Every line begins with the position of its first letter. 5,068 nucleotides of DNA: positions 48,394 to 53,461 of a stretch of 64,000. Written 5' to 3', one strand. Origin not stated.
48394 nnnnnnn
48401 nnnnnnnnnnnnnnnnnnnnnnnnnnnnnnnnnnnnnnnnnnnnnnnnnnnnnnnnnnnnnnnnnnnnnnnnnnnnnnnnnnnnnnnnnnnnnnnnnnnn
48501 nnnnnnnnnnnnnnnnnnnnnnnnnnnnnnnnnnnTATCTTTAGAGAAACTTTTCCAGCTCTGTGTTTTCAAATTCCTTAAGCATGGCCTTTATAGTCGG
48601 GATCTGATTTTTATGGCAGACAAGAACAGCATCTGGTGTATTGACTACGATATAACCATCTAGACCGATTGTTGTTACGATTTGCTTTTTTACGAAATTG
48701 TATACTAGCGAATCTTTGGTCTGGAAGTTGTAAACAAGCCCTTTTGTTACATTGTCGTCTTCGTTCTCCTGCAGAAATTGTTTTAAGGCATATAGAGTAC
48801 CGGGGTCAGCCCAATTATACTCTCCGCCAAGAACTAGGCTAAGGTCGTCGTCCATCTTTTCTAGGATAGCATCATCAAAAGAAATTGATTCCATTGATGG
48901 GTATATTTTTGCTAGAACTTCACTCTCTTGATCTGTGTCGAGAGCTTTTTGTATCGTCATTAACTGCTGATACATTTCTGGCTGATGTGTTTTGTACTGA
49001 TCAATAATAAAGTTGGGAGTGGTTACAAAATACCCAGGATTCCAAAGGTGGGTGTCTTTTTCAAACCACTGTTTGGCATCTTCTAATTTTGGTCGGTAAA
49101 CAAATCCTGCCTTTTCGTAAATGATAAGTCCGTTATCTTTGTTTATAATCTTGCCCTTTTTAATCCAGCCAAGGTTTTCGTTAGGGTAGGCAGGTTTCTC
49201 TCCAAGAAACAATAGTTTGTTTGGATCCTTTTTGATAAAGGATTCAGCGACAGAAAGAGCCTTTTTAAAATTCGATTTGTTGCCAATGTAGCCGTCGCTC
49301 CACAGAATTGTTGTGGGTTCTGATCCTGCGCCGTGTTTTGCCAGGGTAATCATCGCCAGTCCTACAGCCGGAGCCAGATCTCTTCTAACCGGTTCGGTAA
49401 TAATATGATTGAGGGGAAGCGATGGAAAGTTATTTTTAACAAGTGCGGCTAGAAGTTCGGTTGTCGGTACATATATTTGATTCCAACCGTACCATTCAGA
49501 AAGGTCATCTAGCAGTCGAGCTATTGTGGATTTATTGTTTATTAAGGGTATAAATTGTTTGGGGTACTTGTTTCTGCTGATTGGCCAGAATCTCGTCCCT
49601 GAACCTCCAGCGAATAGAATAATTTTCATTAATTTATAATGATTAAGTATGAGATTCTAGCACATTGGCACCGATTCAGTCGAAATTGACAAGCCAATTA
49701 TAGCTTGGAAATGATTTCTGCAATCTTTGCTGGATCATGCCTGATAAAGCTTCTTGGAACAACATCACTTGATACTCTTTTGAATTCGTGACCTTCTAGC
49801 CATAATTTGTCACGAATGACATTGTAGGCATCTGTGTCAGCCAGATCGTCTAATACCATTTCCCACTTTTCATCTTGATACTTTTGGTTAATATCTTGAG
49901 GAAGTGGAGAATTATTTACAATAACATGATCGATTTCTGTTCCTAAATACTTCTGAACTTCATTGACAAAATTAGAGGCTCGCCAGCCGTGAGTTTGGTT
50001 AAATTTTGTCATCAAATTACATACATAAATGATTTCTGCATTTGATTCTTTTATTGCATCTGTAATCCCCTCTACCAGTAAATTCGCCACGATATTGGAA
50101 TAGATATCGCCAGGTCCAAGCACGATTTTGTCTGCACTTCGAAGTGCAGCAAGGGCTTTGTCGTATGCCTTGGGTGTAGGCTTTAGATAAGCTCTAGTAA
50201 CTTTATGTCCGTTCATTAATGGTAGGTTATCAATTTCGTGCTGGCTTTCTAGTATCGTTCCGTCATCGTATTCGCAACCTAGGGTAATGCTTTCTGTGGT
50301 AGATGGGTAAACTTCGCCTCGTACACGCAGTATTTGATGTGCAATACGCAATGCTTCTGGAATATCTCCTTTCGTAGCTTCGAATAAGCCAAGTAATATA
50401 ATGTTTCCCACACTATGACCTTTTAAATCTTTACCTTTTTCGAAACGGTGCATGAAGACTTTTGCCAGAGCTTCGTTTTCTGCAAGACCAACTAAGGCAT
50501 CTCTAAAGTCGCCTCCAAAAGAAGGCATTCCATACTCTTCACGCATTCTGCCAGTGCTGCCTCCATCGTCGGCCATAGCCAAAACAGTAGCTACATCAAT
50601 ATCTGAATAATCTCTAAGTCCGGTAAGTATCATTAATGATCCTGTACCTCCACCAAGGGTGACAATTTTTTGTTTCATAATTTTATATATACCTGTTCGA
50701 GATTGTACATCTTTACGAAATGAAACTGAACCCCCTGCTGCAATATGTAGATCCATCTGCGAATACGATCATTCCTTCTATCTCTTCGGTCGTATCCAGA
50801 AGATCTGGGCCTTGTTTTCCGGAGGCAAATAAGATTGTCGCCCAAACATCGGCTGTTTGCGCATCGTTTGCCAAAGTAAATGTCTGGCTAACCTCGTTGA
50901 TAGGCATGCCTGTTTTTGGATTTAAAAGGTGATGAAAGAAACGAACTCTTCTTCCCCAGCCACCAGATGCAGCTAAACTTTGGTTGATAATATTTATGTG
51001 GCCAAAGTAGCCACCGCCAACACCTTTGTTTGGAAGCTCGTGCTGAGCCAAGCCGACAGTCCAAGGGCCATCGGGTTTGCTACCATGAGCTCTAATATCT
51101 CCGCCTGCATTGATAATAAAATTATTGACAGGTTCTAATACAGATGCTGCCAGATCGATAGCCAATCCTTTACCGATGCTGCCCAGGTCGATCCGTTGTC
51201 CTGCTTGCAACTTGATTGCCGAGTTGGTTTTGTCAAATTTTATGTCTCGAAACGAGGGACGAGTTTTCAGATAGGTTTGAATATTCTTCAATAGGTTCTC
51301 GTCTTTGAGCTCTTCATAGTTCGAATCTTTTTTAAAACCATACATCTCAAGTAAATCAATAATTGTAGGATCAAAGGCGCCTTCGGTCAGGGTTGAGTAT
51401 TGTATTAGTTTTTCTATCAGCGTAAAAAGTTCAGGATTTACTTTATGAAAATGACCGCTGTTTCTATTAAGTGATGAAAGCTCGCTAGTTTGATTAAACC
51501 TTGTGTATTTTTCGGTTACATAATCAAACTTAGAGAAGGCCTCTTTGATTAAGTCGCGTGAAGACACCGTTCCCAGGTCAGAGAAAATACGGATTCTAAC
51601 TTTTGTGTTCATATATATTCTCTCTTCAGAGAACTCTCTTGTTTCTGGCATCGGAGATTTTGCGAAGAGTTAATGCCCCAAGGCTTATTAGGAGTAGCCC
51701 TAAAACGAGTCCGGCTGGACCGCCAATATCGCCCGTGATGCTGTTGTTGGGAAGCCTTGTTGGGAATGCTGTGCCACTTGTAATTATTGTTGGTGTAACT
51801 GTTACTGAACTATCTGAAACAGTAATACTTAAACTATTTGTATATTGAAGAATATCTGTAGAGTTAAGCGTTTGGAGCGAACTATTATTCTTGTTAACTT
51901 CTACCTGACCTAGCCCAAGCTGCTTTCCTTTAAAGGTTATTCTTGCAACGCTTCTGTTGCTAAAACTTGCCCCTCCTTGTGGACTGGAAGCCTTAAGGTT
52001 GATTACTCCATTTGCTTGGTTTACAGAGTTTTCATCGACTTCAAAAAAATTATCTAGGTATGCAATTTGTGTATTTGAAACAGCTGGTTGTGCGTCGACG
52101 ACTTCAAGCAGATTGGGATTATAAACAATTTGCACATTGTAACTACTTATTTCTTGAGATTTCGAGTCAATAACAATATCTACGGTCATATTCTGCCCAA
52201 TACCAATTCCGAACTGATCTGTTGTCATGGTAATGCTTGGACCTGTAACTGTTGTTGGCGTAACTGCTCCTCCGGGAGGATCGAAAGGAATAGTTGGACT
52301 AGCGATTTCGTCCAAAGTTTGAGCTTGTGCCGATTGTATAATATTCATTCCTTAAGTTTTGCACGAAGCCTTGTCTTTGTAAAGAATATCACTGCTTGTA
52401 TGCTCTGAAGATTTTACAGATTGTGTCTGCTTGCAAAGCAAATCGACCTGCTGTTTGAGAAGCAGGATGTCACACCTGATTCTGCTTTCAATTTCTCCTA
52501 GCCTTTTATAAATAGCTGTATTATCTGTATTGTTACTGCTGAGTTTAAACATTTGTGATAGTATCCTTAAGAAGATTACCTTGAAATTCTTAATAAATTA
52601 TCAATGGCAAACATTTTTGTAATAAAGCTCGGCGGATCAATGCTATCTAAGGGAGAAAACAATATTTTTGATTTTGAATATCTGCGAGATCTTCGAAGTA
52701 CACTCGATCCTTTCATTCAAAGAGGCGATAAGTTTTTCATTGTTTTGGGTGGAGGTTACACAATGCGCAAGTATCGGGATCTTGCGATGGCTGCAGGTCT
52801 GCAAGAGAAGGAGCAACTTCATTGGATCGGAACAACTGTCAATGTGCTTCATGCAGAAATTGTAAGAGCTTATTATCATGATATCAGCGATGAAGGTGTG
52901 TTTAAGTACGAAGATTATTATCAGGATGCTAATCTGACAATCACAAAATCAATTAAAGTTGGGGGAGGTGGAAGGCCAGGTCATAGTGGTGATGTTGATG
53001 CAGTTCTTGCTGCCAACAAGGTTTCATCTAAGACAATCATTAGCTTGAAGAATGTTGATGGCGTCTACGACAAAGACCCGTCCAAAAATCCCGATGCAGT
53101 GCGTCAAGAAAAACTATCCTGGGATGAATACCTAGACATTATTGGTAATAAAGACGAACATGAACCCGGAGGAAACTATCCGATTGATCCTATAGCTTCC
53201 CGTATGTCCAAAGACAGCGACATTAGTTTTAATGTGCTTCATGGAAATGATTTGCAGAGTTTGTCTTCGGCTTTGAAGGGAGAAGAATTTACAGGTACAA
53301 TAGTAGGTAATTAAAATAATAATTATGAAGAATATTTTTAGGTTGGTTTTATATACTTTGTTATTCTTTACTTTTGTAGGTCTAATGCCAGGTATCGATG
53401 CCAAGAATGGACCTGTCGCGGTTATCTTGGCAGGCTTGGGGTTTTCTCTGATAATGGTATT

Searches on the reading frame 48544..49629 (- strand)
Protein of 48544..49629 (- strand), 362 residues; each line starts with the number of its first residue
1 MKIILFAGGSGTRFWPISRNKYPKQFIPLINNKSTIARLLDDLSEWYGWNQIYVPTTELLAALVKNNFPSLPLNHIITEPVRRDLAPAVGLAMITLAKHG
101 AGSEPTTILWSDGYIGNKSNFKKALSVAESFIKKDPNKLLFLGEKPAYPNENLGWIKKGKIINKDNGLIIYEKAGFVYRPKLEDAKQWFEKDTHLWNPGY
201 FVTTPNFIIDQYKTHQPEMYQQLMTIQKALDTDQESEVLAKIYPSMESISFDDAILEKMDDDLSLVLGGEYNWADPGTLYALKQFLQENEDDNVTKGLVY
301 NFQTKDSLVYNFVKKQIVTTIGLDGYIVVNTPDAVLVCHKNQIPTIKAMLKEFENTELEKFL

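Call 3: search_protein_families(library=pfam, proteins=[window:48544-49629:-])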
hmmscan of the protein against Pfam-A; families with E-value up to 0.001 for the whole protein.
window:48544-49629:- (362 aa): 2 families
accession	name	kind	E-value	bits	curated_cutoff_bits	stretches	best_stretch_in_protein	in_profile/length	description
PF00483.29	NTP_transferase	-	2.8e-19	70.1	21.2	1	4-285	3-238/245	Nucleotidyl transferase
PF22640.1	ManC_GMP_beta-helix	-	1.1e-09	38.5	27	1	303-352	7-54/55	MannoseP isomerase/GMP-like beta-helix domain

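Call 4: search_protein_families(library=ncbifam, proteins=[window:48544-49629:-])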
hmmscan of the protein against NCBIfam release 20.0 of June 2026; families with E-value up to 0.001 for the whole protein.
window:48544-49629:- (362 aa): 4 families
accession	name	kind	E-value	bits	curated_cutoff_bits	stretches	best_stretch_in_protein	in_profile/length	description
TIGR01479.1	GMP_PMI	equivalog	7.3e-59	199.8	372.95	1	4-356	4-348/467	mannose-1-phosphate guanylyltransferase/mannose-6-phosphate isomerase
NF012004.0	PRK15460.1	equivalog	2.8e-41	141.7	859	1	4-352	9-354/478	mannose-1-phosphate guanyltransferase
NF006899.0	PRK09382.1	equivalog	0.00068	18.9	417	0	2-94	8-95/387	bifunctional 2-C-methyl-D-erythritol 4-phosphate cytidylyltransferase/2-C-methyl-D-erythritol 2,4-cyclodiphosphate synthase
NF041173.1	Sug_nt_acttase_Thmprot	equivalog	0.00072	18.6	600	0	1-77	1-75/405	bifunctional sugar-1-phosphate nucleotidylyltransferase/acetyltransferase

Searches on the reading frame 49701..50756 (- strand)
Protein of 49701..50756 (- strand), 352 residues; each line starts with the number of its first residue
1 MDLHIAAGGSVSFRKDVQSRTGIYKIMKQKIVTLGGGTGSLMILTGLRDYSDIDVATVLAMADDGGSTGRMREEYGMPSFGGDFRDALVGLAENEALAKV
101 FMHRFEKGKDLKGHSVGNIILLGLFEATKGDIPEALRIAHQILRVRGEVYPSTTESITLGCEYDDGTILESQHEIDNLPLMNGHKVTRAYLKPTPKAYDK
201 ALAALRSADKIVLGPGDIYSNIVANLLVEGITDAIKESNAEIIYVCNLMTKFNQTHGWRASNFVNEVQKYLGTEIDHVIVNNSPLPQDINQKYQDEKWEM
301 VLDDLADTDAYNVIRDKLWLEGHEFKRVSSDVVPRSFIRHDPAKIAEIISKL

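Call 24: search_protein_families(library=ncbifam, proteins=[window:49701-50756:-], max_evalue=0.001)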
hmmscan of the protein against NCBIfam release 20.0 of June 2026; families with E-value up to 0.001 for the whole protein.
window:49701-50756:- (352 aa): 3 families
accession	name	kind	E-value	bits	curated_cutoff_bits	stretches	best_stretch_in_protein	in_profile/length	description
TIGR01826.1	CofD_related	subfamily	1.4e-75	254.6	196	1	31-351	1-307/310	uridine diphosphate-N-acetylglucosamine-binding protein YvcK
TIGR04357.1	CofD_rel_GAK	hypoth_equivalog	2e-25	90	340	2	100-276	122-306/368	GAK system CofD-like protein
TIGR01819.1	F420_cofD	equivalog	8.9e-05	21.6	257.45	0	196-245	177-224/301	2-phospho-L-lactate transferase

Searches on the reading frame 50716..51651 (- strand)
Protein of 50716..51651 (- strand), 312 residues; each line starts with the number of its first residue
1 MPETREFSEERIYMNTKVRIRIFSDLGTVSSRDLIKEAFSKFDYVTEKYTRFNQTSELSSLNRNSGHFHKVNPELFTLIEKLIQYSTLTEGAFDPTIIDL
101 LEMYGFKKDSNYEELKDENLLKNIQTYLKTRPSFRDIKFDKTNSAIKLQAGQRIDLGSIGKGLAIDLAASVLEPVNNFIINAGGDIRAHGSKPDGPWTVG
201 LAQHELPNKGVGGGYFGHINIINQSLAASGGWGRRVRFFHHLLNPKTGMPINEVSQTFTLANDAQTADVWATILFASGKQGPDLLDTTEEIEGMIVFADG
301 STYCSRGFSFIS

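Call 24: search_protein_families(library=ncbifam, proteins=[window:50716-51651:-], max_evalue=0.001)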
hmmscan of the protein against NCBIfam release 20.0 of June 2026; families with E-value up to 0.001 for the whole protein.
window:50716-51651:- (312 aa): 1 family
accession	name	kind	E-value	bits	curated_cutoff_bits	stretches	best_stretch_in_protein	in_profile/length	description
NF007774.0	PRK10461.1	equivalog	2.1e-12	46.6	498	1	14-298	42-329/351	FAD:protein FMN transferase ApbE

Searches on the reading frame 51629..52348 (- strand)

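Call 48: search_protein_families(library=pfam, proteins=[window:51629-52348:-], max_evalue=1)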
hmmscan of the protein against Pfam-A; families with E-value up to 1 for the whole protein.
window:51629-52348:- (240 aa): 1 family
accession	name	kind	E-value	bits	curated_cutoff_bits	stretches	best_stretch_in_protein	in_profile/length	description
PF00963.24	Cohesin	-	1.2e-06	29.3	24.1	1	51-177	13-139/139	Cohesin domain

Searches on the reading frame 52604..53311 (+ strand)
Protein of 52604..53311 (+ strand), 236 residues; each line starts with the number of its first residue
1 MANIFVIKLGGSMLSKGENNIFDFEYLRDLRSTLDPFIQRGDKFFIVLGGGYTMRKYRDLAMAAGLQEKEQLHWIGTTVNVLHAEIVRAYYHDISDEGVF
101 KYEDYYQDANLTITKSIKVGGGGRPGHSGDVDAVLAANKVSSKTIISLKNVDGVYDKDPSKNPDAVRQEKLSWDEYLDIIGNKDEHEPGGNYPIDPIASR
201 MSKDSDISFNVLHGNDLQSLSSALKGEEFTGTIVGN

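Call 23: search_protein_families(library=pfam, proteins=[window:52604-53311:+], max_evalue=0.00001)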
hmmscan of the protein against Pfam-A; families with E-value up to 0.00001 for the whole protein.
window:52604-53311:+ (236 aa): 1 family
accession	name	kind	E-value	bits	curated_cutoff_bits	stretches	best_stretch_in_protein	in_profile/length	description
PF00696.33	AA_kinase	-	7.1e-24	85.3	24.9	1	3-208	1-229/234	Amino acid kinase family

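Call 24: search_protein_families(library=ncbifam, proteins=[window:52604-53311:+], max_evalue=0.001)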
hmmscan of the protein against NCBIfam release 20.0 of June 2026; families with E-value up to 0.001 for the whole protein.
window:52604-53311:+ (236 aa): 7 families
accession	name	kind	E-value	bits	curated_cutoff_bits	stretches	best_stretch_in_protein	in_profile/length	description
TIGR02076.1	pyrH_arch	equivalog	2.2e-40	138.6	158.05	1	6-234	2-221/222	UMP kinase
TIGR02075.1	pyrH_bact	equivalog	8.6e-19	68.1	243.9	1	6-229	5-228/233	UMP kinase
NF040647.1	IPPK_Arch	equivalog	9.1e-11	41.5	120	1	128-234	153-259/259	isopentenyl phosphate kinase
TIGR01027.1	proB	equivalog_domain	2.4e-07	30.2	186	1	132-229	148-247/363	glutamate 5-kinase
NF005154.0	PRK06635.1-2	equivalog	0.0003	20.3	376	1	123-179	150-204/407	aspartate kinase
NF005155.0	PRK06635.1-4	equivalog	0.00044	19.4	346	1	119-179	145-203/407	aspartate kinase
NF005159.0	PRK06635.2-3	equivalog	0.00058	19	379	0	123-179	156-210/406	aspartate kinase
